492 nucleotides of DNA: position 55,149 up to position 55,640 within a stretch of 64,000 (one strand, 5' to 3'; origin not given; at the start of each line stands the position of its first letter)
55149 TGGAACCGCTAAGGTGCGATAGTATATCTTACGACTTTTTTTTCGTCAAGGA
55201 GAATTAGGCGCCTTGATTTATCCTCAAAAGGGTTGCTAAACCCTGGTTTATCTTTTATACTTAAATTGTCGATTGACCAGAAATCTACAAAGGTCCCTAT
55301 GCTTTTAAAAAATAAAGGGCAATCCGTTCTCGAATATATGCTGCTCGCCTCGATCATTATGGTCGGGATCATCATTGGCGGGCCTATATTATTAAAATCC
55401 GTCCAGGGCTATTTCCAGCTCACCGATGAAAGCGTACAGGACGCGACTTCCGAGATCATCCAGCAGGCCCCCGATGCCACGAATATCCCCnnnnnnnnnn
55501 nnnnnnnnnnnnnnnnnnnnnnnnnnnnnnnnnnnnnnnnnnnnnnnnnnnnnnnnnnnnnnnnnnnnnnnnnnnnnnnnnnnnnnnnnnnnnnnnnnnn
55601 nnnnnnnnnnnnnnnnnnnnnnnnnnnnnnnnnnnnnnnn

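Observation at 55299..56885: A 528-aa cysteine-rich protein carrying an Flp/type-IV-pilin-type leader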

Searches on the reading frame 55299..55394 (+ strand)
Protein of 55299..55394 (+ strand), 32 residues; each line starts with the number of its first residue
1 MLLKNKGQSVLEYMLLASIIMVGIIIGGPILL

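Call 13: search_protein_families(library=pfam, proteins=[window:55299-55394:+], max_evalue=10)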
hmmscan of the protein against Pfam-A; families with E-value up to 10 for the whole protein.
seq(32 aa): 0 families

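Call 14: search_protein_families(library=ncbifam, proteins=[window:55299-55394:+], max_evalue=10)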
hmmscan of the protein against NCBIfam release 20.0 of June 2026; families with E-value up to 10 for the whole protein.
seq(32 aa): 0 families

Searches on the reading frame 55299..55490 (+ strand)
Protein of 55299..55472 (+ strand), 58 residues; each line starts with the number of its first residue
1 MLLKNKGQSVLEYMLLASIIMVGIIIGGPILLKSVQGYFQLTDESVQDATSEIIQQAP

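Call 13: search_protein_families(library=pfam, proteins=[window:55299-55472:+], max_evalue=10)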
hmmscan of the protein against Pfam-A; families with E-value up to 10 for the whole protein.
seq(58 aa): 1 family
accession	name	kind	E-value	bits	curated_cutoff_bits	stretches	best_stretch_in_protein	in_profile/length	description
PF05778.17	Apo-CIII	-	0.18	11.9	34.1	1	29-53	5-29/69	Apolipoprotein CIII (Apo-CIII)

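Call 14: search_protein_families(library=ncbifam, proteins=[window:55299-55472:+], max_evalue=10)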
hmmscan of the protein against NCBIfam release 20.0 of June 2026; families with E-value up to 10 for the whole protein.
seq(58 aa): 1 family
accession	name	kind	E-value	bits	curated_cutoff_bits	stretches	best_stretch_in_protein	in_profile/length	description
TIGR04205.1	classIII_w_PIP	hypoth_equivalog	0.039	14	65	1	5-36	1-32/67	class III signal peptide domain-containing protein, archaeosortase D/PIP-CTERM system-associated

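Call 88: search_dna_similar(query=window:55299-55472:+, collection=plasmids, mode=protein, max_evalue=10, max_rows=25)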
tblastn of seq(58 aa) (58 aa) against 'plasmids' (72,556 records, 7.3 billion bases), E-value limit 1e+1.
No match.

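Call 95: search_solved_structures(query=A3, max_evalue=10, show_alignments=4)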
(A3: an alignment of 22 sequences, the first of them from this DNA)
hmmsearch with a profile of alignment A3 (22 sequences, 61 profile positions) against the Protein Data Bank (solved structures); distinct sequences matched with E-value up to 10: 1.
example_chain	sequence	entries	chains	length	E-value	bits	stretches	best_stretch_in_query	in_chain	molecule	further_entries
8wql_YD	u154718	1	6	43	1.5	11.8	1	8-29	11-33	Photosystem II reaction center protein Psb30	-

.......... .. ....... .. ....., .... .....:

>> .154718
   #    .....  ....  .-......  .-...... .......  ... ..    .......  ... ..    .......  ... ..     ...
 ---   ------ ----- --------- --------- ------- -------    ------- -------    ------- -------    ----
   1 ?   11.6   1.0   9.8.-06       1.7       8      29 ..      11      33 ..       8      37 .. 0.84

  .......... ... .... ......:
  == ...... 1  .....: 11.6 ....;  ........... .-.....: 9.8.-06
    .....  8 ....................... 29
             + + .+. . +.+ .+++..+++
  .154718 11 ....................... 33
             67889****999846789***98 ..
